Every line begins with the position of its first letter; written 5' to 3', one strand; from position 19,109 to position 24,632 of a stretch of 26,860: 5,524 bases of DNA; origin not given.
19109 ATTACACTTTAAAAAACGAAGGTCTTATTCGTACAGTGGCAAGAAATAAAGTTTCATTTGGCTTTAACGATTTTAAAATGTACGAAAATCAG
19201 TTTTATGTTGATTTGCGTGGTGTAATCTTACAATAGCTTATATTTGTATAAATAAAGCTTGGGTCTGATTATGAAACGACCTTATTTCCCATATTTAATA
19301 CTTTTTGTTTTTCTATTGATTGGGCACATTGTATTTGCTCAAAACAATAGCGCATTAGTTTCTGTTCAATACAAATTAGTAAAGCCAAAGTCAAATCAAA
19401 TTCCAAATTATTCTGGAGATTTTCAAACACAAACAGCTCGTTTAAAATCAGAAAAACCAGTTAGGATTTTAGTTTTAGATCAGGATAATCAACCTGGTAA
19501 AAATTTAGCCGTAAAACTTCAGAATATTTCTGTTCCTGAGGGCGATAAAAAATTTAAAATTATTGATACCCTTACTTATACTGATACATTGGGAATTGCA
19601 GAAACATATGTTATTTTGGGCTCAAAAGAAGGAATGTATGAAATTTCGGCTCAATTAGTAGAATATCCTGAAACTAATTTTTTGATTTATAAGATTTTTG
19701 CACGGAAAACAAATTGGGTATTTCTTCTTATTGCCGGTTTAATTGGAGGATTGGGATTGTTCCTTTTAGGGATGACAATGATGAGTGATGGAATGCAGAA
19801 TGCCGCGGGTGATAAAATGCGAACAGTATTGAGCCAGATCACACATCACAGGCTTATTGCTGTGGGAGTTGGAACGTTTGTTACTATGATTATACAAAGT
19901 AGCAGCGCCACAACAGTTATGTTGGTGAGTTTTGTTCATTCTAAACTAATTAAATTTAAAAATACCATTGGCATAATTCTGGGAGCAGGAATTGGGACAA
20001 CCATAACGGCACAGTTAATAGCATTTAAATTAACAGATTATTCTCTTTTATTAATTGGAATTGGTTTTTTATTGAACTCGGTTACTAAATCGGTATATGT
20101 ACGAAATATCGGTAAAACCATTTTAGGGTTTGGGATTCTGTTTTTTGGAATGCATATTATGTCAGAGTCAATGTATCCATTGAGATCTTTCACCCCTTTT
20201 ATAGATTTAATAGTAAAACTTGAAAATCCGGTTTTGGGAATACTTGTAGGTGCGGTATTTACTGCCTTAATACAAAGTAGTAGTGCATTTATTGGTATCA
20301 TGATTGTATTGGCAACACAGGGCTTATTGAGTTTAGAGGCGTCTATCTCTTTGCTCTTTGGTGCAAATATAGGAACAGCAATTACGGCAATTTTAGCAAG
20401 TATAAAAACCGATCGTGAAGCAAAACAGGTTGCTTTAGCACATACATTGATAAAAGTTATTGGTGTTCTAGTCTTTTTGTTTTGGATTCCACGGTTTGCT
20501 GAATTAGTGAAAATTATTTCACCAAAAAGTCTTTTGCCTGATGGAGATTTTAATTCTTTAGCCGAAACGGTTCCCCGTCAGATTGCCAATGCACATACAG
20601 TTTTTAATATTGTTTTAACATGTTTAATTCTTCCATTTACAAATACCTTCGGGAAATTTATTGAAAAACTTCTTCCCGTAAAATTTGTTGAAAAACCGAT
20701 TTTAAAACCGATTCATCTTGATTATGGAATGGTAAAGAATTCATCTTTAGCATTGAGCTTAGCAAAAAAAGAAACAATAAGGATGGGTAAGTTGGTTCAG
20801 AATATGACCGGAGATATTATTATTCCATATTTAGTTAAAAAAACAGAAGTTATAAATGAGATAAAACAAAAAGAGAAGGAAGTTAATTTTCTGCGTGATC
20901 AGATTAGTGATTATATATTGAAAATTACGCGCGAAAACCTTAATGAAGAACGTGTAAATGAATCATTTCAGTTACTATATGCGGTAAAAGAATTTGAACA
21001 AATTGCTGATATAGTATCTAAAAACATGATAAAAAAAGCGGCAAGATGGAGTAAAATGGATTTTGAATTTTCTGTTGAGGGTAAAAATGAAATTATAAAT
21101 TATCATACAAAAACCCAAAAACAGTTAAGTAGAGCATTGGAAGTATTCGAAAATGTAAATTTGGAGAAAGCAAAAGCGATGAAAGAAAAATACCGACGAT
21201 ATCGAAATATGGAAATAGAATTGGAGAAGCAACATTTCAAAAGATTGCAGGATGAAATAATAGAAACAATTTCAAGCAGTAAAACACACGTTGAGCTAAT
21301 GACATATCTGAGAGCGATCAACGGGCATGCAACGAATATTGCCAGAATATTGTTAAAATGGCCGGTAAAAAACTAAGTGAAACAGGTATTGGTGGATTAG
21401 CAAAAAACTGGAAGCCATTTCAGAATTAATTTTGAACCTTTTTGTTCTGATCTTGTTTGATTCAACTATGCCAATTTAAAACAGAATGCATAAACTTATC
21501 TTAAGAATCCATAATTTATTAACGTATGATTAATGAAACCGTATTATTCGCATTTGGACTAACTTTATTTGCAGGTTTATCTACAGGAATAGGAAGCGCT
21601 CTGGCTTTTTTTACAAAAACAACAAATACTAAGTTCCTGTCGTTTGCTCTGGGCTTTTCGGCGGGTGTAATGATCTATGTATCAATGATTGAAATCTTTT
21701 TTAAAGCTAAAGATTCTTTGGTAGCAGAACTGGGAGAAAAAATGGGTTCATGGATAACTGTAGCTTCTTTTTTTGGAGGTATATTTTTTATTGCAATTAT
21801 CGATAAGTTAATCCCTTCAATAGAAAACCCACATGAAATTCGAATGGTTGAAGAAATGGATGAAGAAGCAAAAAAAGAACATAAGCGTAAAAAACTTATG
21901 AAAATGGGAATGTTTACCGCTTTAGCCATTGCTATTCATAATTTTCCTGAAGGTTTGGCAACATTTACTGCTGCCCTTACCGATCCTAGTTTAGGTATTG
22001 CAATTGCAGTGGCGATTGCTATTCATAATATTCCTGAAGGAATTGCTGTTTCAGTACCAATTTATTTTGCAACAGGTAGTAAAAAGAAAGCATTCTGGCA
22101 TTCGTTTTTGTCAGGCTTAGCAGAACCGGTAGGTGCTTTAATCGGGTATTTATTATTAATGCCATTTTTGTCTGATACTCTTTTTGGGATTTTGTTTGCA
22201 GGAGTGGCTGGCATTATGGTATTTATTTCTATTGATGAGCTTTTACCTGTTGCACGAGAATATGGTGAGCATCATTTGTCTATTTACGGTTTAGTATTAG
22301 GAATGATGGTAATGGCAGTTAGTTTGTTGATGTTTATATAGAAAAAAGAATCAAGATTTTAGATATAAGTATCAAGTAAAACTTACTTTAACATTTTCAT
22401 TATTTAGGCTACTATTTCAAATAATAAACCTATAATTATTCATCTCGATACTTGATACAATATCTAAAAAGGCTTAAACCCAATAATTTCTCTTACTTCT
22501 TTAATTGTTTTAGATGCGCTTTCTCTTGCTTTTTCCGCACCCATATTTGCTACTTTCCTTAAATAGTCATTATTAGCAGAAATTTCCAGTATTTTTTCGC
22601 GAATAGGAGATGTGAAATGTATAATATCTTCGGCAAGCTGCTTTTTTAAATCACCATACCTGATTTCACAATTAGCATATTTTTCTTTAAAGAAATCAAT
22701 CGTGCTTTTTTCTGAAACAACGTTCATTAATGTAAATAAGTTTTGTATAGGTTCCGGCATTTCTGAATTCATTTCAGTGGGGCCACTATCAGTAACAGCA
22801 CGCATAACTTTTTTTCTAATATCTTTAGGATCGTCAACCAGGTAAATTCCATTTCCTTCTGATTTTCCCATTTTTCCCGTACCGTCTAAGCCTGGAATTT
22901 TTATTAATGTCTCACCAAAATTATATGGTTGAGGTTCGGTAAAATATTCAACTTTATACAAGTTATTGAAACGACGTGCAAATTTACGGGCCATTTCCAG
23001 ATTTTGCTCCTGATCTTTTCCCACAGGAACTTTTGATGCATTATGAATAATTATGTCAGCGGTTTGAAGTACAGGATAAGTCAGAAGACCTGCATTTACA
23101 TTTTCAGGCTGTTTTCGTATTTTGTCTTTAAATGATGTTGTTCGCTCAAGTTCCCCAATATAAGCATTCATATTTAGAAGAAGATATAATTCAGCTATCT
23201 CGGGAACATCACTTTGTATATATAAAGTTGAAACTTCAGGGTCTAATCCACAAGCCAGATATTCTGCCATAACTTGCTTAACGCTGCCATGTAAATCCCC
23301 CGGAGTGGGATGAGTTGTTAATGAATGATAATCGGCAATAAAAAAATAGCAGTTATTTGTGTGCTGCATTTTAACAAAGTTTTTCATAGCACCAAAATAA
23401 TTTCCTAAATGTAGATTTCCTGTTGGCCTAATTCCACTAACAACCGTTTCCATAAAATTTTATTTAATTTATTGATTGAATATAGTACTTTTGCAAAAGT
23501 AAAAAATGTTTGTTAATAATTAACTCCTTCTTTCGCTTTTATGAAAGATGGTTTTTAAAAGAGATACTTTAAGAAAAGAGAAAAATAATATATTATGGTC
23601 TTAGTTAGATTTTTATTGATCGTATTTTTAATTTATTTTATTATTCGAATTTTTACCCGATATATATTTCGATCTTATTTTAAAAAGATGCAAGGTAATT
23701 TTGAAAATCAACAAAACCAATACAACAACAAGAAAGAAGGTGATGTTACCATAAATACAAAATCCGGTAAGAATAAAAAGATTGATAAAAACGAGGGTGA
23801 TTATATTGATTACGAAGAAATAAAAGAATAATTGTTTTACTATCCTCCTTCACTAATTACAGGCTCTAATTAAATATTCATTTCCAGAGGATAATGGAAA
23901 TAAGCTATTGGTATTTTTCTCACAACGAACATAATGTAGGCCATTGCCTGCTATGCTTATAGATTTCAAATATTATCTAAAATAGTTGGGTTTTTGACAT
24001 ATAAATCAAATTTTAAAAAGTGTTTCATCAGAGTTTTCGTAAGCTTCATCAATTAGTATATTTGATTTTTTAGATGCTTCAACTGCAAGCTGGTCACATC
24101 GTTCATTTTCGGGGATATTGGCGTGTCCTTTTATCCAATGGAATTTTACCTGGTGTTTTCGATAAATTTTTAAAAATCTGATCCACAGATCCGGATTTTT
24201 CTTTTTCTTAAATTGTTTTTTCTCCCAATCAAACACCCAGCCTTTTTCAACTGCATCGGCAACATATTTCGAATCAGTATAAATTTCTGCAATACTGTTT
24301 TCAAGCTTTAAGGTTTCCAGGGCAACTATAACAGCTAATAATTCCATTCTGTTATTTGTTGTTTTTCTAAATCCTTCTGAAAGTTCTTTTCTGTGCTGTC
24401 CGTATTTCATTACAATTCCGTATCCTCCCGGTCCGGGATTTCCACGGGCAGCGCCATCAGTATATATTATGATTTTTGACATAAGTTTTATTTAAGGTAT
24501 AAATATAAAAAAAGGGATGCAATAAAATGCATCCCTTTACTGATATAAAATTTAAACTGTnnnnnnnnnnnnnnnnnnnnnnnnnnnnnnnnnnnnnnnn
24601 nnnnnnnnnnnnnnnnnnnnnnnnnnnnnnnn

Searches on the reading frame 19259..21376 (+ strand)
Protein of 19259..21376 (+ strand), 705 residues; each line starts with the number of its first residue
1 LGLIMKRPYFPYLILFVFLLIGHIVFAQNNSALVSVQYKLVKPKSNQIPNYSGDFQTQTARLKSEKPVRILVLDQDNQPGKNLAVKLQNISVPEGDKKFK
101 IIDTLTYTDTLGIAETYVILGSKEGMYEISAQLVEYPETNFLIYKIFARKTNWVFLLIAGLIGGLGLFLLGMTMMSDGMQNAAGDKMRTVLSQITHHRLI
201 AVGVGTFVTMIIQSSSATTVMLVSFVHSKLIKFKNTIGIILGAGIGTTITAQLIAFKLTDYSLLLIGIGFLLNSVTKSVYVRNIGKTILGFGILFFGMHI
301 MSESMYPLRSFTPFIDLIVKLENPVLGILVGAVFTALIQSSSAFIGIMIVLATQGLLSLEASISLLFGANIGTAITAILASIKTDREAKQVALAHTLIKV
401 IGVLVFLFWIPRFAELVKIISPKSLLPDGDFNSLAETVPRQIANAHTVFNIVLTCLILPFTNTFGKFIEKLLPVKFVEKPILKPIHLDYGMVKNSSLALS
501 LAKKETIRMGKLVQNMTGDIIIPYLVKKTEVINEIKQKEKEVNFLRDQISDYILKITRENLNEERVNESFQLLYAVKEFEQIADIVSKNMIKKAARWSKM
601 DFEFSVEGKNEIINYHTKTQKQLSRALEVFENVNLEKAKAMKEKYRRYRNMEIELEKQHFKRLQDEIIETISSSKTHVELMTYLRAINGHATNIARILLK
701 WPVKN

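Call 95: search_protein_families(library=pfam, proteins=[window:19259-21376:+], max_evalue=0.00001)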
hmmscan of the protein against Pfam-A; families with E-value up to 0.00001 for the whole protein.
window:19259-21376:+ (705 aa): 2 families
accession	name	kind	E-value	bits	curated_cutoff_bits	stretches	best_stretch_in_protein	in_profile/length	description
PF02690.20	Na_Pi_cotrans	-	7.4e-64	214.3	29.1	2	167-302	1-136/137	Na+/Pi-cotransporter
PF01895.24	PhoU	-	7.8e-17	61.9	23.5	2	507-586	2-82/89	PhoU domain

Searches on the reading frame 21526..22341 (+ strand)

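Call 95: search_protein_families(library=pfam, proteins=[window:21526-22341:+], max_evalue=0.00001)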
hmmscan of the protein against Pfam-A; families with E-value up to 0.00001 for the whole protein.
window:21526-22341:+ (271 aa): 1 family
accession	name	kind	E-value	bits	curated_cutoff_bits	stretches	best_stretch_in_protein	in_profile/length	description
PF02535.28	Zip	-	4.3e-30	105.5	35.1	1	7-265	5-321/323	ZIP Zinc transporter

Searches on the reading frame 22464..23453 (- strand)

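Call 95: search_protein_families(library=pfam, proteins=[window:22464-23453:-], max_evalue=0.00001)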
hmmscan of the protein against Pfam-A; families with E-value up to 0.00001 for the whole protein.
window:22464-23453:- (329 aa): 1 family
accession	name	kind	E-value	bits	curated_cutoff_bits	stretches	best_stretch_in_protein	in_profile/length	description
PF00579.31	tRNA-synt_1b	-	2.1e-65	221.4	21.1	1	3-280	7-290/292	tRNA synthetases class I (W and Y)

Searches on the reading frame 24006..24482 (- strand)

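Call 95: search_protein_families(library=pfam, proteins=[window:24006-24482:-], max_evalue=0.00001)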
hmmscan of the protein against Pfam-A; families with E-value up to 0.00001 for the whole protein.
window:24006-24482:- (158 aa): 1 family
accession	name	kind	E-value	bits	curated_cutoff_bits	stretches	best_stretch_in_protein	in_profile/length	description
PF00075.30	RNase_H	-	2.7e-40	138.2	25.8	1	3-137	3-140/141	RNase H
